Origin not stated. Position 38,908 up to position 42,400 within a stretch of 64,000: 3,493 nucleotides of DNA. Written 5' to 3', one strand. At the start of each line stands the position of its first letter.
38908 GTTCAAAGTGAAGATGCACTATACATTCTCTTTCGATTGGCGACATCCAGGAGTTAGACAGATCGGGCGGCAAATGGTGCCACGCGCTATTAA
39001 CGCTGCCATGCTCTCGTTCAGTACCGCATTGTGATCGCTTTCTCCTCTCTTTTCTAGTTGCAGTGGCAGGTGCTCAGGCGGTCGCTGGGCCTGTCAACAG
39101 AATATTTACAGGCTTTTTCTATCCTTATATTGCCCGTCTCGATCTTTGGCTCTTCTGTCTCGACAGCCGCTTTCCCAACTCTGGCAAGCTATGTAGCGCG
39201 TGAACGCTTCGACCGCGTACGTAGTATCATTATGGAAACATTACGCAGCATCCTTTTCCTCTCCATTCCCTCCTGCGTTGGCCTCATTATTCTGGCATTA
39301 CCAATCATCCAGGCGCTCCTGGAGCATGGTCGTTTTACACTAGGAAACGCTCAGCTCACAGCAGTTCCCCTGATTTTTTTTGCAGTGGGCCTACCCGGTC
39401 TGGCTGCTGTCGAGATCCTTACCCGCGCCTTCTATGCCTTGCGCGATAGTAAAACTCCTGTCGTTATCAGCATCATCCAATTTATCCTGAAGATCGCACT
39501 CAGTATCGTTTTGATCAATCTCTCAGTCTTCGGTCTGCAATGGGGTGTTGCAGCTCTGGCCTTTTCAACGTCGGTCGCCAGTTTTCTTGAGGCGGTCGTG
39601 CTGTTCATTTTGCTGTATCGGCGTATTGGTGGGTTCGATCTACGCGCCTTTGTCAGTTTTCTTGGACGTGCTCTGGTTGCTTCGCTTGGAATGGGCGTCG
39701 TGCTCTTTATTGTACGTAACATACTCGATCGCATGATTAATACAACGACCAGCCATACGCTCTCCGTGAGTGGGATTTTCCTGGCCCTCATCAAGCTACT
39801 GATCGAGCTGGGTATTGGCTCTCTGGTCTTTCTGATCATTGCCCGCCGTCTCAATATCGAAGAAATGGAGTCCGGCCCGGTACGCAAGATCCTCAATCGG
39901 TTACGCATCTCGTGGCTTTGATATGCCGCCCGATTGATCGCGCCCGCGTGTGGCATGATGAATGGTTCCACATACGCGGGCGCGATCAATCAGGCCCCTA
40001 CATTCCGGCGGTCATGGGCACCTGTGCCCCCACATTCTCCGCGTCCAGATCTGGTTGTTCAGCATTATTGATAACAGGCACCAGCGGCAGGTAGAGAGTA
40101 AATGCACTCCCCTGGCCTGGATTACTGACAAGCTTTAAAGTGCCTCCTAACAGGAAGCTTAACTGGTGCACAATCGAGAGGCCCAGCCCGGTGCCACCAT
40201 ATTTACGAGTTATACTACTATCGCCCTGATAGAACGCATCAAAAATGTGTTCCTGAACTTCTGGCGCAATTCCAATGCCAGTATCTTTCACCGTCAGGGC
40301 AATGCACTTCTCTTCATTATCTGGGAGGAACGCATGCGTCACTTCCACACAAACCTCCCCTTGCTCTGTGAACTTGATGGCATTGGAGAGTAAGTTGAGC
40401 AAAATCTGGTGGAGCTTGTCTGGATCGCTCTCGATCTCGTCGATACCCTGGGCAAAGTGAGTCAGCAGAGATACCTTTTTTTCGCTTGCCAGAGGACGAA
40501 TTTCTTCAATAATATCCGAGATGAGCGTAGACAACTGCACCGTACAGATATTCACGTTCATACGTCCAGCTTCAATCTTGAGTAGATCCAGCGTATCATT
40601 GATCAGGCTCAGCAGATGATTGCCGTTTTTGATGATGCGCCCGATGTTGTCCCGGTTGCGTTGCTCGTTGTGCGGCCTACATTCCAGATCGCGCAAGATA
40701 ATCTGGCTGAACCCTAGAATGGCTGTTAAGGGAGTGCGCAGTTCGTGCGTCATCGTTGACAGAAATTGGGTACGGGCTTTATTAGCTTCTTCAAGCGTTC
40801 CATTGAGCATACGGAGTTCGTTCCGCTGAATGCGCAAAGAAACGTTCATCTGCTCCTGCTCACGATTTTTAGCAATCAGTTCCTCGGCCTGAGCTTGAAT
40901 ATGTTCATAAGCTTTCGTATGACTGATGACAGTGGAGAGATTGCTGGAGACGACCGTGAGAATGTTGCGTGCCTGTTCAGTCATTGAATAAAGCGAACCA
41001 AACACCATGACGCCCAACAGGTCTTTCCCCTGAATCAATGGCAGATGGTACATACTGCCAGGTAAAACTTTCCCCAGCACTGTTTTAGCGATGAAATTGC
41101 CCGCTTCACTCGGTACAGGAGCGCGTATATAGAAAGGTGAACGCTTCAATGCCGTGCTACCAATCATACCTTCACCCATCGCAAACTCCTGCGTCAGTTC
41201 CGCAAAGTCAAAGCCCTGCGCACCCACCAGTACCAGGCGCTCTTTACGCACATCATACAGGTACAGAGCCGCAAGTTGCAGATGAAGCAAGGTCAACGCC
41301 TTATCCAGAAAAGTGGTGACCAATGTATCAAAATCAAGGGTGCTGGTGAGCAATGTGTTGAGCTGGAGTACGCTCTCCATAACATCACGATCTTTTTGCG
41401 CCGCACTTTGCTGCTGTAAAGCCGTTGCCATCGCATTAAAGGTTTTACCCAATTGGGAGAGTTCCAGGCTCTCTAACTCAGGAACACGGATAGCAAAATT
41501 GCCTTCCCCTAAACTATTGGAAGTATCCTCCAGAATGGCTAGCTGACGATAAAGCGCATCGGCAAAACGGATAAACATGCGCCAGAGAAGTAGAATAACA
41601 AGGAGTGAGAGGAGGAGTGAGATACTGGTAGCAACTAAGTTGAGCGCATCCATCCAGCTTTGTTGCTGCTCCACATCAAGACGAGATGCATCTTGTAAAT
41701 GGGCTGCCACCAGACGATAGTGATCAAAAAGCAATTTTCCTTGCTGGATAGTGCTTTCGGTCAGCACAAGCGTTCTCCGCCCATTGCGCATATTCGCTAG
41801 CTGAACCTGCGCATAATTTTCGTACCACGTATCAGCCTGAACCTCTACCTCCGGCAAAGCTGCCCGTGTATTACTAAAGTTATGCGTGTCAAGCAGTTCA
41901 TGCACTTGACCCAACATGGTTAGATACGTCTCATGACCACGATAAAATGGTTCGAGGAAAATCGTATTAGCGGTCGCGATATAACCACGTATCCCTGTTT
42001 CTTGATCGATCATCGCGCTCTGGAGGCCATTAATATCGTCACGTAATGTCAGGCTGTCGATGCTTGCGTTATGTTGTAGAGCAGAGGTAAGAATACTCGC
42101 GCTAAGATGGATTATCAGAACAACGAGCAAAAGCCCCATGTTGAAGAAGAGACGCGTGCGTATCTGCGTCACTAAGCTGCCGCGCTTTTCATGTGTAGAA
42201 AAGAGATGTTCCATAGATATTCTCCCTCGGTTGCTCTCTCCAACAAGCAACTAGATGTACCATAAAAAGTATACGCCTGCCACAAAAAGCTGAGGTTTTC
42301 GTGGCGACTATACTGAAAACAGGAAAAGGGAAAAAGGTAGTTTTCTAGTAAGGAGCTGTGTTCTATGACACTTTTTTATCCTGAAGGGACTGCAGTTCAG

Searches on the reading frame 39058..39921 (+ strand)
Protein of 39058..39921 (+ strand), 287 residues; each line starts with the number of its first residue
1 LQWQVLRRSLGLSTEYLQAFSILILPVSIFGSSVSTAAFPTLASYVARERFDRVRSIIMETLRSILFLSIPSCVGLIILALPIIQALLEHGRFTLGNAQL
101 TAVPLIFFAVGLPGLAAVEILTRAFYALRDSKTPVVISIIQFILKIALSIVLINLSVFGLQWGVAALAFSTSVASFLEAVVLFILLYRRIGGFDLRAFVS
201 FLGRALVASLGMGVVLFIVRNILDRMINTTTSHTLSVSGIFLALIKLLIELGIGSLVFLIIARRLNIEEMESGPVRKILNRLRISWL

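Call 8: search_protein_families(library=pfam, proteins=[window:39058-39921:+])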
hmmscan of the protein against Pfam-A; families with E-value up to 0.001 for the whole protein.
window:39058-39921:+ (287 aa): 3 families
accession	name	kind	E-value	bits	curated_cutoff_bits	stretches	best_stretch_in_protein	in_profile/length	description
PF03023.19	MurJ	-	7.7e-41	140.6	27.4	1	19-224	238-437/451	Lipid II flippase MurJ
PF01554.23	MatE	-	1.9e-06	28.1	24.9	1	21-150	36-160/161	MatE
PF13440.11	Polysacc_synt_3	-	2.6e-06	27.3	23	1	16-88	214-284/293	Polysaccharide biosynthesis protein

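Call 42: find_homologous_proteins(query=window:39058-39921:+, max_evalue=1e-20)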
Query window:39058-39921:+ (287 aa): 125 proteins with E <= 1e-20 among 8000 candidates; the best 120 are listed.
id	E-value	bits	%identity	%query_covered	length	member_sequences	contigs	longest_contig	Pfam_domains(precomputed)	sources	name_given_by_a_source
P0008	7.2e-137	473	85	97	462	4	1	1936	PF01554.24,PF03023.20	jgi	jgi:putative peptidoglycan lipid II flippase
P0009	2.4e-125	436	78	97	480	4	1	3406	PF01554.24,PF03023.20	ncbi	-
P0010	2.2e-111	390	70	99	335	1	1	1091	PF13440.12,PF03023.20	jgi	jgi:putative peptidoglycan lipid II flippase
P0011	9.7e-110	384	70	97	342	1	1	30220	PF03023.20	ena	-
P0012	6.0e-108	379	80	84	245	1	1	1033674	PF03023.20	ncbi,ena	-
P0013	5.2e-106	372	81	80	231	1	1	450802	PF03023.20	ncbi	-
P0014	2.2e-105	370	68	97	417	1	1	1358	PF03023.20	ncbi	ncbi:MAG: murein biosynthesis integral membrane protein MurJ, partial [Ktedonobacteraceae bacterium]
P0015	7.0e-103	362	67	97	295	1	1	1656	PF01554.24,PF13440.12,PF03023.20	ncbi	-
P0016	1.1e-102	361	65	97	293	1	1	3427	PF01554.24,PF13440.12,PF03023.20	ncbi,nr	ncbi:MAG TPA: hypothetical protein DHW02_18510, partial [Ktedonobacter sp.]|nr:hypothetical protein 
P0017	1.9e-102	361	65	97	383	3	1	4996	PF03023.20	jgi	jgi:putative peptidoglycan lipid II flippase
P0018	2.3e-98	347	63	97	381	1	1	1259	PF01554.24,PF13440.12,PF03023.20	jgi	jgi:putative peptidoglycan lipid II flippase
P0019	3.6e-96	340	62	97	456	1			PF03023.20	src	-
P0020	2.6e-95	337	62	97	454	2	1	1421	PF13440.12,PF03023.20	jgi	jgi:putative peptidoglycan lipid II flippase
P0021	2.2e-94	334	64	99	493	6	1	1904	PF13440.12,PF03023.20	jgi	jgi:putative peptidoglycan lipid II flippase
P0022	7.6e-94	332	61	98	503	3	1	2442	PF01554.24,PF13440.12,PF03023.20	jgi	jgi:putative peptidoglycan lipid II flippase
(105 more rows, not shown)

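Call 65: find_encoding_contigs(protein=P0012, flank=10000, max_places=3)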
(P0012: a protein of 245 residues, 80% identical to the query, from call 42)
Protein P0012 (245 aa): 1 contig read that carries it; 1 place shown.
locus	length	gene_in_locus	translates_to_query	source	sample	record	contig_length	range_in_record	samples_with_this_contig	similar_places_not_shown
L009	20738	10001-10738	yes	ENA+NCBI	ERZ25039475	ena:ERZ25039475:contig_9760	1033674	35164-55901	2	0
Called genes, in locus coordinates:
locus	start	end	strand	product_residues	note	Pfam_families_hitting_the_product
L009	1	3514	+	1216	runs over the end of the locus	PF01582:TIR (weak), PF13676:TIR_2, PF22240:ISP_coupler, PF02384:N6_Mtase, PF07669:Eco57I, PF18135:Type_ISP_C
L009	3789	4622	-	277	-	PF00753:Lactamase_B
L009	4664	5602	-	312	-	PF07690:MFS_1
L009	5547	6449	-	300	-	PF06609:TRI12 (weak), PF07690:MFS_1, PF00083:Sugar_tr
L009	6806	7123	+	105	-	PF01022:HTH_5, PF12802:MarR_2 (weak), PF12840:HTH_20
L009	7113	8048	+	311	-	PF00106:adh_short, PF08659:KR (weak)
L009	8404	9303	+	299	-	-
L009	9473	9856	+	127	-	PF03023:MurJ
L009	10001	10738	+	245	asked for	PF03023:MurJ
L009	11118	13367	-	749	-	PF05227:CHASE3, PF00672:HAMP (weak), PF13185:GAF_2, PF00512:HisKA, PF02518:HATPase_c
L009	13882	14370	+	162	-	PF00072:Response_reg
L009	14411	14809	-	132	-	-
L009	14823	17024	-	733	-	PF03705:CheR_N, PF01739:CheR, PF28159:CEP89 (weak), PF08448:PAS_4 (faint)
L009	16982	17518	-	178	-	PF01339:CheB_methylest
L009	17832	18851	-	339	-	PF01339:CheB_methylest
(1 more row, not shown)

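Call 66: find_encoding_contigs(protein=P0013, flank=10000, max_places=3)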
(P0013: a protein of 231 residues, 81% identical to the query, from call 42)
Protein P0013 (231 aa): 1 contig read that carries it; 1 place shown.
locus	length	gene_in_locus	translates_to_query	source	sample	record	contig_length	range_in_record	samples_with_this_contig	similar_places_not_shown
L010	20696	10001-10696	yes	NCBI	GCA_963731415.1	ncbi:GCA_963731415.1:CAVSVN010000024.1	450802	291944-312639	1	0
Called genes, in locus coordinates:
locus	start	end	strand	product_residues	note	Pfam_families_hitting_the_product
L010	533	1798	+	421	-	PF01339:CheB_methylest, PF03705:CheR_N, PF01739:CheR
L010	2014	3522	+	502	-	PF15905:HMMR_N (faint), PF08448:PAS_4 (weak)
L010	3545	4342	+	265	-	PF00512:HisKA, PF02518:HATPase_c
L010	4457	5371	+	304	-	PF00701:DHDPS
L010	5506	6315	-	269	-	PF00753:Lactamase_B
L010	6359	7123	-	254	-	PF07690:MFS_1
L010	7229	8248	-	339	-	PF00083:Sugar_tr, PF07690:MFS_1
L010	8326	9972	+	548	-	PF03023:MurJ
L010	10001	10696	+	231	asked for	PF03023:MurJ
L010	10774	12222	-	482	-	PF13185:GAF_2, PF01590:GAF (faint), PF00512:HisKA, PF02518:HATPase_c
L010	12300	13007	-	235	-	PF05227:CHASE3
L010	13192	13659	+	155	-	PF00072:Response_reg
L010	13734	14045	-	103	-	-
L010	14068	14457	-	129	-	PF01965:DJ-1_PfpI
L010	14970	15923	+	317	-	PF01965:DJ-1_PfpI, PF00165:HTH_AraC, PF12833:HTH_18, PF00165:HTH_AraC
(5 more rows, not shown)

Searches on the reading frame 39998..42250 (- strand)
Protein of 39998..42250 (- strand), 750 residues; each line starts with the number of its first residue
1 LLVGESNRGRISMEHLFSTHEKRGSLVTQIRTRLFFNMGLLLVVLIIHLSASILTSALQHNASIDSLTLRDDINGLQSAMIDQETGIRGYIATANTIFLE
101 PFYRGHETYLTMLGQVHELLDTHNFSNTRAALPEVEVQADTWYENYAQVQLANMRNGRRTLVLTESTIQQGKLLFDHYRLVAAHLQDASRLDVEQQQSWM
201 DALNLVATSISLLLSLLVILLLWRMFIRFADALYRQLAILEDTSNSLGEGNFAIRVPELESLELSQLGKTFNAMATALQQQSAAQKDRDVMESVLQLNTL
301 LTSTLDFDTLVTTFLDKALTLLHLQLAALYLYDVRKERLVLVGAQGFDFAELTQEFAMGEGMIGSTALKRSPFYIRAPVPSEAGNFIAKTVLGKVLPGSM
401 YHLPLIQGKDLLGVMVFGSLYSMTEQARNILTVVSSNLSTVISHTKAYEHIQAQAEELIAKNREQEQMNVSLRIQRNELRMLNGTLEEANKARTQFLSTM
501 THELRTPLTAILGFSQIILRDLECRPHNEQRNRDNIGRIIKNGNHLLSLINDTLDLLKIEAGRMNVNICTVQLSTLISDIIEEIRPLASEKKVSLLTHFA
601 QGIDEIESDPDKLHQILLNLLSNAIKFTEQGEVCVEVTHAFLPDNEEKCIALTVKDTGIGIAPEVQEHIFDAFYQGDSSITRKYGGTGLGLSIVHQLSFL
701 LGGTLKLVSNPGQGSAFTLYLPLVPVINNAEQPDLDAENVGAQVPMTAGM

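Call 8: search_protein_families(library=pfam, proteins=[window:39998-42250:-])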
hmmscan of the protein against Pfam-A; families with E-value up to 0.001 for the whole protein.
window:39998-42250:- (750 aa): 6 families
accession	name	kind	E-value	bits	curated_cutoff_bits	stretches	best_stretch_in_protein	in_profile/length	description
PF02518.31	HATPase_c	-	5.9e-31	107.6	26.4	1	609-723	2-109/111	Histidine kinase-, DNA gyrase B-, and HSP90-like ATPase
PF00512.31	HisKA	-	3.5e-17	62.6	26.9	1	492-562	1-66/66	His Kinase A (phospho-acceptor) domain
PF05227.19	CHASE3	-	2.3e-14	53.9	28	1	65-196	7-135/138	CHASE3 domain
PF13185.12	GAF_2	-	3.7e-10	40.6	28.6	1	305-442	2-135/136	GAF domain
PF00672.30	HAMP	-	1.7e-07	31.9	25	1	235-280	8-53/53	HAMP domain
PF01590.32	GAF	-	3e-05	25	22.4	1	306-441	1-132/133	GAF domain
